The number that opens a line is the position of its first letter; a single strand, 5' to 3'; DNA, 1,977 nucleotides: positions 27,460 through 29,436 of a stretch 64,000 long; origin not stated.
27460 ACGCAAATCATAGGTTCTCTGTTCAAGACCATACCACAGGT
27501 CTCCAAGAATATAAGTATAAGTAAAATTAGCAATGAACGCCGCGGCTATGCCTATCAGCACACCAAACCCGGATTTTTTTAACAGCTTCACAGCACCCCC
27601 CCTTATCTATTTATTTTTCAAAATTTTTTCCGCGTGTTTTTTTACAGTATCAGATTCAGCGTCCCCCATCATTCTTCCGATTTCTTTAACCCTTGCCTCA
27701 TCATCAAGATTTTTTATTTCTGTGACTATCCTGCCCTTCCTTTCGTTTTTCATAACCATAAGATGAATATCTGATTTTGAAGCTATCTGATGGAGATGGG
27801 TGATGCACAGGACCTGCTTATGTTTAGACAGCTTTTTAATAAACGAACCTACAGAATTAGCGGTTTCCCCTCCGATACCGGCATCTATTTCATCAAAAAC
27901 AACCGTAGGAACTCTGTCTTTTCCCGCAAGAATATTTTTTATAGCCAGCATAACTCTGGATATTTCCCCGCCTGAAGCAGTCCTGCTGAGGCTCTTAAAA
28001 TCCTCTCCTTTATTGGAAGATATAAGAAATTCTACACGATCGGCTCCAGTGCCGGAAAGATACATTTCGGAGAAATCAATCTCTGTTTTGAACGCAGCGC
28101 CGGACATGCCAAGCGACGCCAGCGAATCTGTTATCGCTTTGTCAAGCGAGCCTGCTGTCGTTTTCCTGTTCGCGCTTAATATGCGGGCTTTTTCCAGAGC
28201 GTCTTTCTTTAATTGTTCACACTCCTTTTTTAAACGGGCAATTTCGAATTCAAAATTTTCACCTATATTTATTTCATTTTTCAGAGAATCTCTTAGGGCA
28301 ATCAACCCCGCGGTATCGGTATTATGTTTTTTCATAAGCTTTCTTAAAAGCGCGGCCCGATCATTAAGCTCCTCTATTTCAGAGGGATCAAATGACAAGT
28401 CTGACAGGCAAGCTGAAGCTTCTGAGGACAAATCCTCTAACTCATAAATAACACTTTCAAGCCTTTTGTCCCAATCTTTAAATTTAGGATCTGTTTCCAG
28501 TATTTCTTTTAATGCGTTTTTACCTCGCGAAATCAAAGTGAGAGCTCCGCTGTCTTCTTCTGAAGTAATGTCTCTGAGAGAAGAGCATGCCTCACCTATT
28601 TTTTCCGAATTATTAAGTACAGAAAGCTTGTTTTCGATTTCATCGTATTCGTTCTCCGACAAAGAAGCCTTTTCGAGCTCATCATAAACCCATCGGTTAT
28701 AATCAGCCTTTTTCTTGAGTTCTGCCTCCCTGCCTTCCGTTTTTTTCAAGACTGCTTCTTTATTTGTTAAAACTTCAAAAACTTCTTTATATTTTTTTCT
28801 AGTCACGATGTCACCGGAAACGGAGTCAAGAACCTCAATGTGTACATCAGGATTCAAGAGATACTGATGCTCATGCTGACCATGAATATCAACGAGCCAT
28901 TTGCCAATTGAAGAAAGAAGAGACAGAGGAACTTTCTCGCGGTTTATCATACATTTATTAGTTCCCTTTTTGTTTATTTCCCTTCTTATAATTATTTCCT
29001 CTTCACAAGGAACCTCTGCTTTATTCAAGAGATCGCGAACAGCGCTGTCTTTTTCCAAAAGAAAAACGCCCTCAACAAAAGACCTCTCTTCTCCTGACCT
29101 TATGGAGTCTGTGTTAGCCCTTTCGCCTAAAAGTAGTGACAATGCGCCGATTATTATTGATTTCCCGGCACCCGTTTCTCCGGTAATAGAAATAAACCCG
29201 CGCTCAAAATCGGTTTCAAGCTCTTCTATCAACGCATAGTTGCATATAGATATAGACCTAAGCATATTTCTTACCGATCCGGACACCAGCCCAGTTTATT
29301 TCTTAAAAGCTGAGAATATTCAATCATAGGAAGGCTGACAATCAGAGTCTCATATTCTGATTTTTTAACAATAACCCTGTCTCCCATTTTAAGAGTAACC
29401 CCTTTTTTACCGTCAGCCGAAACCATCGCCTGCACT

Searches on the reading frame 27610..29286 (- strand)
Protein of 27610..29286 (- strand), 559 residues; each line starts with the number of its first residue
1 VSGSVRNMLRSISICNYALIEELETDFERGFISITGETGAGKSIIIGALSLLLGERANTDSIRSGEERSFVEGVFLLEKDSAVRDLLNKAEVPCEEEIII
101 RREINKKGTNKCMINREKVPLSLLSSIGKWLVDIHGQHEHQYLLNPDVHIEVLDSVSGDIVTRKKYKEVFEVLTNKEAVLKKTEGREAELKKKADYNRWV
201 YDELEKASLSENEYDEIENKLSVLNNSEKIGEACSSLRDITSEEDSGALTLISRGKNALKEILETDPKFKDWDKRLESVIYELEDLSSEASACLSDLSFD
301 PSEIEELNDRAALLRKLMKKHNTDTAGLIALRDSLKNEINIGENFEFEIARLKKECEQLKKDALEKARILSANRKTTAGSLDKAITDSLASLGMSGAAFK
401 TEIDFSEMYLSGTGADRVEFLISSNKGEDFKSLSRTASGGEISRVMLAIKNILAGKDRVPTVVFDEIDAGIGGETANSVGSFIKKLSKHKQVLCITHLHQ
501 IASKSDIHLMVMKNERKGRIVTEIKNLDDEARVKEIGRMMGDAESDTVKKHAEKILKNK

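Call 22: search_protein_families(library=pfam, proteins=[window:27610-29286:-], max_evalue=0.001)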
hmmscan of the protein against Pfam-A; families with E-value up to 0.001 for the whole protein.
window:27610-29286:- (559 aa): 5 families
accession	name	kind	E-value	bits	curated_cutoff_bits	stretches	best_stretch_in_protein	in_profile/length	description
PF02463.25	SMC_N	-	7.2e-20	71.8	40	1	9-515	2-215/220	RecF/RecN/SMC N terminal domain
PF13476.12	AAA_23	-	3.4e-10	41.3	27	1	11-223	1-195/201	AAA domain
PF13175.12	AAA_15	-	6.3e-05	23.2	32.1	1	8-286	1-263/374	AAA ATPase domain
PF13555.12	AAA_29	-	0.0002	21.5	27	1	9-53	1-46/61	P-loop containing region of AAA domain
PF13401.12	AAA_22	-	0.00021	22.1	27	0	27-84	3-48/130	AAA domain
